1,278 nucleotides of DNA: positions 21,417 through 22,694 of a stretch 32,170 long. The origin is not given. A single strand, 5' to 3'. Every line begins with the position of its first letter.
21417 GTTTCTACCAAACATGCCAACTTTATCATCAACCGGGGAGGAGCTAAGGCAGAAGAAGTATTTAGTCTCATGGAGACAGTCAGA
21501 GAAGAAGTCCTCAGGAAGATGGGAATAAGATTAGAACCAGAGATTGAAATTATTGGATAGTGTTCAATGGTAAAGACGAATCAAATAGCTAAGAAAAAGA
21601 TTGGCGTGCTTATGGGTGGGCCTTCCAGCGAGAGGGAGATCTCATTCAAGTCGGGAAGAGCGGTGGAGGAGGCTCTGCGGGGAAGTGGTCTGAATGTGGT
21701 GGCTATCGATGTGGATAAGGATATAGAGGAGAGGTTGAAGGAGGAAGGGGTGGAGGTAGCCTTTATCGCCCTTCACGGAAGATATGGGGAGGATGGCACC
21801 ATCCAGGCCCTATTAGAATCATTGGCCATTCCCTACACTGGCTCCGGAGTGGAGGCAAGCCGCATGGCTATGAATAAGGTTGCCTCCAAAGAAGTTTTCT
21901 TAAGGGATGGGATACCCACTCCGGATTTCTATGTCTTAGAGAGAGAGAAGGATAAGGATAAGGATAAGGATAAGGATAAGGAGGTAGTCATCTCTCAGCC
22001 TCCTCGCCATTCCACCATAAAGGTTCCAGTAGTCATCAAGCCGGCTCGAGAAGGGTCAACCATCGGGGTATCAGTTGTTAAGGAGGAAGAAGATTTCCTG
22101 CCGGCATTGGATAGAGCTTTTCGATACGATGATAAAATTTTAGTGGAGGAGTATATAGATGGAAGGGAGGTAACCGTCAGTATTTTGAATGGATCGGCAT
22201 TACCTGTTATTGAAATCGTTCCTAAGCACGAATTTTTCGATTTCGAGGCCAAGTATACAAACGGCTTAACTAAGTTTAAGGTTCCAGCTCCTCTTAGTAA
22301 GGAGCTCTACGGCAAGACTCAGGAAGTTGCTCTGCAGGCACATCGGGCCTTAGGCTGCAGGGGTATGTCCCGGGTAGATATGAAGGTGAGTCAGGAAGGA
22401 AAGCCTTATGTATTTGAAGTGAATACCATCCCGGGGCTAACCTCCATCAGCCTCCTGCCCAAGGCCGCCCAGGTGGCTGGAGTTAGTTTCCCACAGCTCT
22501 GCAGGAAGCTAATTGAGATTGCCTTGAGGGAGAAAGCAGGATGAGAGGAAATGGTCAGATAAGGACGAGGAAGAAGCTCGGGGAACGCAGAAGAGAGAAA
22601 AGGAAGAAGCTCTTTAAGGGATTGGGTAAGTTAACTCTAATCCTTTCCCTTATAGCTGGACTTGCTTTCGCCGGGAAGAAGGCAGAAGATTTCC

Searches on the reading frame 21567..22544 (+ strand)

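Call 3: search_protein_families(library=pfam, proteins=[window:21567-22544:+])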
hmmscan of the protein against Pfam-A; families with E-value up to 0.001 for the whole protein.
window:21567-22544:+ (325 aa): 9 families
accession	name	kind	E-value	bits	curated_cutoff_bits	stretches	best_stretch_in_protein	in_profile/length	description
PF07478.18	Dala_Dala_lig_C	-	5.5e-61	206.1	24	1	113-317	4-204/204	D-ala D-ala ligase C-terminus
PF01820.27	Dala_Dala_lig_N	-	2.8e-22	79.9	34.6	2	58-93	86-121/121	D-ala D-ala ligase N-terminus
PF13535.11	ATP-grasp_4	-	1.9e-10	41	27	1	151-288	1-151/160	ATP-grasp domain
PF02655.19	ATP-grasp_3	-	3.3e-10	40.7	23.2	1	103-287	3-155/160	ATP-grasp domain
PF02786.22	CPSase_L_D2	-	2.7e-08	34.1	19.8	1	150-287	36-178/211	Carbamoyl-phosphate synthase L chain, ATP binding domain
PF08443.16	RimK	-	6.5e-07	29.6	21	1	101-295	1-173/188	RimK-like ATP-grasp domain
PF14397.11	ATPgrasp_ST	-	9.1e-06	25.5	31.4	0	248-294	215-261/278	Sugar-transfer associated ATP-grasp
PF02222.28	ATP-grasp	-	3.2e-05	24.1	27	1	148-279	26-153/179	ATP-grasp domain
PF01071.24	GARS_A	-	0.00042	20.6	27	0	104-211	3-104/194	Phosphoribosylglycinamide synthetase, ATP-grasp (A) domain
